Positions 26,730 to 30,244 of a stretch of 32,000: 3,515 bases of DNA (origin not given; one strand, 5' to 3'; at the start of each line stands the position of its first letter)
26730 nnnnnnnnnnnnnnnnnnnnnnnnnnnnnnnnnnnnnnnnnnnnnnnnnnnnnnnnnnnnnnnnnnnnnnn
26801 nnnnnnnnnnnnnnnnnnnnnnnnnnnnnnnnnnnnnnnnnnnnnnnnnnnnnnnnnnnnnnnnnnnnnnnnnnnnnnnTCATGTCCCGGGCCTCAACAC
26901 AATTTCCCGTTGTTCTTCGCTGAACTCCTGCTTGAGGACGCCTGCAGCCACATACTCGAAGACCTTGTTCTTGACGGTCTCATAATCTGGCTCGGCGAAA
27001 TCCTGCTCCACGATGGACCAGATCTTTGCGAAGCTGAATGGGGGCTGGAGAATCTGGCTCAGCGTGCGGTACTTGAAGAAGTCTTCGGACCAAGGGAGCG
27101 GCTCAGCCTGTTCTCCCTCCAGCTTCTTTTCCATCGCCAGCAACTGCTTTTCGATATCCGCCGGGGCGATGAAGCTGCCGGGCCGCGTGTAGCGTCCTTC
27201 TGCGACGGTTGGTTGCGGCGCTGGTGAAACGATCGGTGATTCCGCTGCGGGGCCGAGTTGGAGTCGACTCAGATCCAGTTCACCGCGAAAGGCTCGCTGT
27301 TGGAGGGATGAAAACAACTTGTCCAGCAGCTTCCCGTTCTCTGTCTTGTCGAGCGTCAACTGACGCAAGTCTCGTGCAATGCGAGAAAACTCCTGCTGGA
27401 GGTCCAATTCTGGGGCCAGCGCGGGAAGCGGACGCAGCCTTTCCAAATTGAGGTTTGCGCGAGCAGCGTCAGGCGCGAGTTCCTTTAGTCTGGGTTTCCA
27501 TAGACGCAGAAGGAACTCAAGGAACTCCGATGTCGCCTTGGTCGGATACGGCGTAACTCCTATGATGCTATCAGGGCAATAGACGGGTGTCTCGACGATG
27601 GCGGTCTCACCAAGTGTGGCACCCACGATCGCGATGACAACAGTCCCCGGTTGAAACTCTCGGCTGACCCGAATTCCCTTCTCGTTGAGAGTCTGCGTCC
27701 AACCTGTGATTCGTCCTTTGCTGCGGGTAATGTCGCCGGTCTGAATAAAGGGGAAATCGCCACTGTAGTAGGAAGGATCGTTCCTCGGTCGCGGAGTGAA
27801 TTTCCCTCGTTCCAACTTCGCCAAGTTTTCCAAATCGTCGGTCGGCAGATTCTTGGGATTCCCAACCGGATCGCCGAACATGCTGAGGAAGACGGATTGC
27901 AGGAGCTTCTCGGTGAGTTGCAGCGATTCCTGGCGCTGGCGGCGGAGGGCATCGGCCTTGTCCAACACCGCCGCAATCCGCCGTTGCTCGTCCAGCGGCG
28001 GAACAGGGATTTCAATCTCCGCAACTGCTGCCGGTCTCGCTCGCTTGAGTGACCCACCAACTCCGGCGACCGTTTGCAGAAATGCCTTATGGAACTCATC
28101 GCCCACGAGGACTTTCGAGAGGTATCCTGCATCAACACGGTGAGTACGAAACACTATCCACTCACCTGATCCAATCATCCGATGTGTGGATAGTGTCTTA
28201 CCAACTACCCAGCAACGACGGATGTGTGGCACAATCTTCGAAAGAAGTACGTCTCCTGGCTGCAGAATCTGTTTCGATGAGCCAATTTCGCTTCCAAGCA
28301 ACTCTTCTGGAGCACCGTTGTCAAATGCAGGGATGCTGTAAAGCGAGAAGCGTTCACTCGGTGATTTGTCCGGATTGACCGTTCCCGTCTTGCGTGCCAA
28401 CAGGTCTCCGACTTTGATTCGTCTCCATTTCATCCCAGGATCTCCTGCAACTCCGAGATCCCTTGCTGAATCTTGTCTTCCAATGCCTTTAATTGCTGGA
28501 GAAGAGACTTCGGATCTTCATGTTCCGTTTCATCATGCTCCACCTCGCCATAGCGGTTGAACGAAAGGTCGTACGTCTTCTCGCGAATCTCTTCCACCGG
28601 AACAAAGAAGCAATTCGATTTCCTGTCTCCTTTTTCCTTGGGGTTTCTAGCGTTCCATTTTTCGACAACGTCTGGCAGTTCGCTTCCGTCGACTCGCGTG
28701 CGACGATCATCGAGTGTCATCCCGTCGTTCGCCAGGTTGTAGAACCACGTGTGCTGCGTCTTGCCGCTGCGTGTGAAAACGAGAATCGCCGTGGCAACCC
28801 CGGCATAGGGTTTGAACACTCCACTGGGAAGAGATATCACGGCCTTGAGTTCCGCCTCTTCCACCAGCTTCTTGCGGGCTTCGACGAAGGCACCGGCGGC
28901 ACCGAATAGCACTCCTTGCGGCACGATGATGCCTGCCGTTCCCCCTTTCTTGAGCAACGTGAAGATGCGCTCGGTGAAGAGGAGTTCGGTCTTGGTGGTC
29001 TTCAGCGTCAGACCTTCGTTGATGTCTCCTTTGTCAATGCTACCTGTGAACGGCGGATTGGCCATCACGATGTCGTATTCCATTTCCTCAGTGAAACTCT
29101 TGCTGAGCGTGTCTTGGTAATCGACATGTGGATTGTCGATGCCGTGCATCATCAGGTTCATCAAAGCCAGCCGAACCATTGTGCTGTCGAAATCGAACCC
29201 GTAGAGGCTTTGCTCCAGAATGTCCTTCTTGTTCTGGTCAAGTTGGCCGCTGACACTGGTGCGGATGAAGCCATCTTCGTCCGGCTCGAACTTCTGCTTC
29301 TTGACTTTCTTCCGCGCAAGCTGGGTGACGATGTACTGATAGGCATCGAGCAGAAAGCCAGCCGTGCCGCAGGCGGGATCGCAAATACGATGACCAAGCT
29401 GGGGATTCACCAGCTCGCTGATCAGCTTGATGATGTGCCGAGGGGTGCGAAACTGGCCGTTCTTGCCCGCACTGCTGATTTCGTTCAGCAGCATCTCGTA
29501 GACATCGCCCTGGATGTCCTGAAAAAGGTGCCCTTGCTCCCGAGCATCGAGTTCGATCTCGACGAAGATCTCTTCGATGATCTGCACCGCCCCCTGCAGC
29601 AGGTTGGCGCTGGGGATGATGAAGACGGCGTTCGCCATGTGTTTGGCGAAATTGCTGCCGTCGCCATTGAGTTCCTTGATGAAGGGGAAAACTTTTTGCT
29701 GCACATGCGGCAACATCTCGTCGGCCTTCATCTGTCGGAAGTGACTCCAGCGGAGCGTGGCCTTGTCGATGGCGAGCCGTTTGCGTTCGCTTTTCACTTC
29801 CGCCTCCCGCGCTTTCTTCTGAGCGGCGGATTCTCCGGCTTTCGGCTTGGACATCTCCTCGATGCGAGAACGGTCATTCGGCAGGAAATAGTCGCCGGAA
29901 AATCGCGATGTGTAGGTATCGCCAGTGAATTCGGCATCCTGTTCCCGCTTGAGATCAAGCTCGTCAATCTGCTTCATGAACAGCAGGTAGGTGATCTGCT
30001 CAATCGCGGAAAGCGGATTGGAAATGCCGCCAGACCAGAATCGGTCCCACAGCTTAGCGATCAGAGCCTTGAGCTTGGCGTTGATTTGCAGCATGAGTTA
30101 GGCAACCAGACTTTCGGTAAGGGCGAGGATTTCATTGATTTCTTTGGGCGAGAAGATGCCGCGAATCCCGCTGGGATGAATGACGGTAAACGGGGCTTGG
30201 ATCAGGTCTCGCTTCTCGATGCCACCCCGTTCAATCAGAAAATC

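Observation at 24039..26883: ABC-type ATPase plus HNH nuclease pair translationally welded to the 3' end of a type I R-M operon (Septu-like composition, atypical context and size)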

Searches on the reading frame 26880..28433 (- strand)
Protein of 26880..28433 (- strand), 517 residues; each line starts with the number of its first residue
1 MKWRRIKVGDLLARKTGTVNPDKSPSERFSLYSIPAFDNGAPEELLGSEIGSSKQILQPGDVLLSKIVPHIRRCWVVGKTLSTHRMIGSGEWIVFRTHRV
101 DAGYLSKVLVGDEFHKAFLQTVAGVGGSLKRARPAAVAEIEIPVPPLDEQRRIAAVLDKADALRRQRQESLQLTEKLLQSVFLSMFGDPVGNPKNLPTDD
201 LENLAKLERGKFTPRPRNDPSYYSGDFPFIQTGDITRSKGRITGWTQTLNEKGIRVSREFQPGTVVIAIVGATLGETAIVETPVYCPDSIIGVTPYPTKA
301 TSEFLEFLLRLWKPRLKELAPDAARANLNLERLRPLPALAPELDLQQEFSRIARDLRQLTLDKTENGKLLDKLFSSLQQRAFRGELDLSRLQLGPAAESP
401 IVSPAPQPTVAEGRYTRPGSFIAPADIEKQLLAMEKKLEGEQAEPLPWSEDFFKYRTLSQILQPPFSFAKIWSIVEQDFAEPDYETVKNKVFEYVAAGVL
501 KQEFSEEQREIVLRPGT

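Call 3: search_protein_families(library=pfam, proteins=[window:26880-28433:-], max_evalue=0.01)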
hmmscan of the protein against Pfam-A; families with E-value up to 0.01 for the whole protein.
window:26880-28433:- (517 aa): 1 family
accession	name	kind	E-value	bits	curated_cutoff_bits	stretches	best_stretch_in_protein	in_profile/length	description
PF01420.25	Methylase_S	-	1.4e-15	58.4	22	2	215-360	20-157/168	Type I restriction modification DNA specificity domain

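Call 4: search_protein_families(library=padloc, proteins=[window:26880-28433:-], max_evalue=0.01)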
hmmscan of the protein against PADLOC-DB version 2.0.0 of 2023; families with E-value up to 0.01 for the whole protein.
window:26880-28433:- (517 aa): 103 families (the best 25 are shown)
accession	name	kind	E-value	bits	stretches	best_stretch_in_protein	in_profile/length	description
PDLC03069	Specificity_I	-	2.6e-69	232.2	1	3-386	1-387/387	Type I specificity subunit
PDLC03107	Specificity_I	-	4.8e-44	149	1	1-386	1-392/392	Type I specificity subunit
PDLC03117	Specificity_I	-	5.1e-41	139.1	1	73-514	72-514/518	Type I specificity subunit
PDLC03194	Specificity_I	-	3.9e-39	132.8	1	2-386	8-391/391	Type I specificity subunit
PDLC03129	Specificity_I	-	9.3e-37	124.8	1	135-393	137-403/431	Type I specificity subunit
PDLC03062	Specificity_I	-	4.1e-36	123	1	137-386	130-375/375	Type I specificity subunit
PDLC03119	Specificity_I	-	4.3e-34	116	2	52-201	61-203/393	Type I specificity subunit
PDLC03122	Specificity_I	-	9e-33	111.7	1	86-386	86-386/387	Type I specificity subunit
PDLC03084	Specificity_I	-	2.2e-29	101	1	54-386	58-390/392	Type I specificity subunit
PDLC03053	Specificity_I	-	3.4e-29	100.4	1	138-393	138-395/397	Type I specificity subunit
PDLC03133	Specificity_I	-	5.5e-29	99.5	1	201-374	11-183/417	Type I specificity subunit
PDLC03079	Specificity_I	-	2.6e-28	97.4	2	125-386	148-447/470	Type I specificity subunit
PDLC03081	Specificity_I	-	3.8e-28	96.2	1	6-195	10-202/413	Type I specificity subunit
PDLC04137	mad5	-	3.8e-26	90.2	2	201-393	8-196/392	mads_5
PDLC03099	Specificity_I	-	6.6e-26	89.4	1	135-392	118-396/405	Type I specificity subunit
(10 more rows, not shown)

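Call 5: search_protein_families(library=ncbifam, proteins=[window:26880-28433:-], max_evalue=0.01)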
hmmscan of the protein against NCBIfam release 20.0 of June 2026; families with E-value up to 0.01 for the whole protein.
window:26880-28433:- (517 aa): 2 families
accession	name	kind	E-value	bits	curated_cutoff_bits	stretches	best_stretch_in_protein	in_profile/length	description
NF007278.0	PRK09737.1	equivalog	0.00046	19.1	662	1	53-159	70-173/461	type I restriction-modification system specificity subunit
NF047740.1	antiphage_MADS5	equivalog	0.00089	18.2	400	0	98-180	141-221/461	methylation-associated defense system restriction endonuclease subunit S MAD5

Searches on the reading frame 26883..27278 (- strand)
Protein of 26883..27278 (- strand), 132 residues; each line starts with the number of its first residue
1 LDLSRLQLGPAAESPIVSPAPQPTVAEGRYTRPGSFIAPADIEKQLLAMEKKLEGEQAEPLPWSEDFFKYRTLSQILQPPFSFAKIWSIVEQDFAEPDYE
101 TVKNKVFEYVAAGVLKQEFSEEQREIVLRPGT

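Call 88: search_solved_structures(query=window:26883-27278:-, max_evalue=10)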
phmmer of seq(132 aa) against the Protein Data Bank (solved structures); distinct sequences matched with E-value up to 10: 0.

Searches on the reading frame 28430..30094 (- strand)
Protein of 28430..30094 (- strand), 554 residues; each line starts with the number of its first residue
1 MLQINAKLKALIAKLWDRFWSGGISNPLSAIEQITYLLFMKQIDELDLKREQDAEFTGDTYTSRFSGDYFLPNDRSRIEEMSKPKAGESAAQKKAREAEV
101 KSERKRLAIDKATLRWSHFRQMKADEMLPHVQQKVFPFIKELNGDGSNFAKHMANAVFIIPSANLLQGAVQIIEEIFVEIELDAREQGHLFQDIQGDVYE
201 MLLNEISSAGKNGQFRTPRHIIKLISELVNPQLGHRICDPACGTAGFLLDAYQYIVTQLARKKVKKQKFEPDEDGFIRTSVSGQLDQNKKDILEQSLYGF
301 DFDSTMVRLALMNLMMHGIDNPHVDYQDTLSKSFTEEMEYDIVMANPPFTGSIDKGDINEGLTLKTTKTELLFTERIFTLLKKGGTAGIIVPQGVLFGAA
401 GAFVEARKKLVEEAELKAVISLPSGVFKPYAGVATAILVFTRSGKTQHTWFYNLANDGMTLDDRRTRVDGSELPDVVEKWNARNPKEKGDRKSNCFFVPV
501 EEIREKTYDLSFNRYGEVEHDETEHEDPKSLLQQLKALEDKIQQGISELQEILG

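Call 3: search_protein_families(library=pfam, proteins=[window:28430-30094:-], max_evalue=0.01)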
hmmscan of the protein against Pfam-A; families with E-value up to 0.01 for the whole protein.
window:28430-30094:- (554 aa): 7 families
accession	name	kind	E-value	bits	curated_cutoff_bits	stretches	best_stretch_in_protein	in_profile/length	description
PF02384.22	N6_Mtase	-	1.6e-62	212.1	20.4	1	192-521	3-308/311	N-6 DNA Methylase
PF12161.14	HsdM_N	-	4.7e-15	56.8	24.5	1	8-173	1-135/135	HsdM N-terminal domain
PF01170.24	UPF0020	-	1.2e-12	48.4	22.3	1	228-365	23-147/197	RMKL-like, methyltransferase domain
PF07669.17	Eco57I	-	1.6e-12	48.3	25.3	1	286-427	9-171/171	Eco57I restriction-modification methylase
PF13847.12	Methyltransf_31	-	0.0002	21.5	27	0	295-387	29-107/145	Methyltransferase domain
PF20473.4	MmeI_Mtase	-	0.00053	19.7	27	0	234-314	20-82/259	MmeI, DNA-methyltransferase domain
PF05175.20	MTS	-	0.0022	18.1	23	1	295-354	56-113/170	Methyltransferase small domain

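Call 4: search_protein_families(library=padloc, proteins=[window:28430-30094:-], max_evalue=0.01)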
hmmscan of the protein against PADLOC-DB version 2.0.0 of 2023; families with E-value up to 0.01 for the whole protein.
window:28430-30094:- (554 aa): 63 families (the best 25 are shown)
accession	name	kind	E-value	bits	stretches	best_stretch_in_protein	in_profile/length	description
PDLC03021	MTase_I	-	8.1e-169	560.5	1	4-553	3-489/491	Type I methyltransferase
PDLC03025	MTase_I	-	5.2e-66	221.5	1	96-456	44-385/569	Type I methyltransferase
PDLC03026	MTase_I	-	3.7e-61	205.8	1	113-552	53-473/487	Type I methyltransferase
PDLC03036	MTase_I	-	3.6e-45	152.5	1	25-456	37-445/635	Type I methyltransferase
PDLC04134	mad2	-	5.9e-38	128.9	1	5-481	138-485/492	mads_2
PDLC03031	MTase_I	-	3.2e-32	109.6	2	177-258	149-230/834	Type I methyltransferase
PDLC03018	MTase_I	-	1.1e-31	108.1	2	174-356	267-476/749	Type I methyltransferase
PDLC03022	MTase_I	-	1.2e-29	101.2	2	285-525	232-483/857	Type I methyltransferase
PDLC03318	MTase_II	-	4.3e-28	96.1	2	191-324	323-453/723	Type II methyltransferase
PDLC03027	MTase_I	-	2.9e-26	90.2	2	295-525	208-446/810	Type I methyltransferase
PDLC03034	MTase_I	-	1.2e-23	81.3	2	336-440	470-581/672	Type I methyltransferase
PDLC03019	MTase_I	-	2.1e-22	77.3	2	288-526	214-468/932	Type I methyltransferase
PDLC03035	MTase_I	-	4.7e-20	69.7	2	54-256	25-217/653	Type I methyltransferase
PDLC03218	MTase_II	-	3.6e-19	66.8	1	193-441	246-480/532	Type II methyltransferase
PDLC03030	MTase_I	-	9.1e-19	65.3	2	183-355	309-469/670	Type I methyltransferase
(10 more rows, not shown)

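Call 5: search_protein_families(library=ncbifam, proteins=[window:28430-30094:-], max_evalue=0.01)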
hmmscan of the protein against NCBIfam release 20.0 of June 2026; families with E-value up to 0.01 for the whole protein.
window:28430-30094:- (554 aa): 9 families
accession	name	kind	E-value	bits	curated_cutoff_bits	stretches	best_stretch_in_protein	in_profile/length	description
NF047738.1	antiphage_MADS2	equivalog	1.9e-33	115.7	720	1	193-447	292-571/654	methylation-associated defense system DNA methyltransferase MAD2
TIGR00497.1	hsdM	equivalog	2.3e-25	89.3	242.75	1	293-541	250-510/515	type I restriction-modification system subunit M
NF033452.1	BREX_1_MTaseX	exception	1.6e-13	49.5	500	2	337-448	505-620/1210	BREX-1 system adenine-specific DNA-methyltransferase PglX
NF033455.1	BREX_6_MTaseX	exception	9.2e-10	36.7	900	1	336-448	551-666/1319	BREX-6 system adenine-specific DNA-methyltransferase PglX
NF008748.0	PRK11783.1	equivalog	8.5e-06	24.3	466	1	234-354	193-320/704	bifunctional 23S rRNA (guanine(2069)-N(7))-methyltransferase RlmK/23S rRNA (guanine(2445)-N(2))-methyltransferase RlmL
NF033451.1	BREX_2_MTaseX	equivalog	0.00017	19.5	400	0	235-268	225-258/1185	BREX-2 system adenine-specific DNA-methyltransferase PglX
TIGR02987.1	met_A_Alw26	exception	0.00037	19.4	353.5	0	236-351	34-124/523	Alw26I/Eco31I/Esp3I family type II restriction adenine-specific DNA-methyltransferase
TIGR01177.1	TIGR01177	hypoth_equivalog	0.0014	18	316.55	0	232-251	181-200/330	TIGR01177 family methyltransferase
NF040721.1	Trm14_Arch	equivalog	0.0022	17.2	280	1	231-356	189-306/370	tRNA (guanine(6)-N2)-methyltransferase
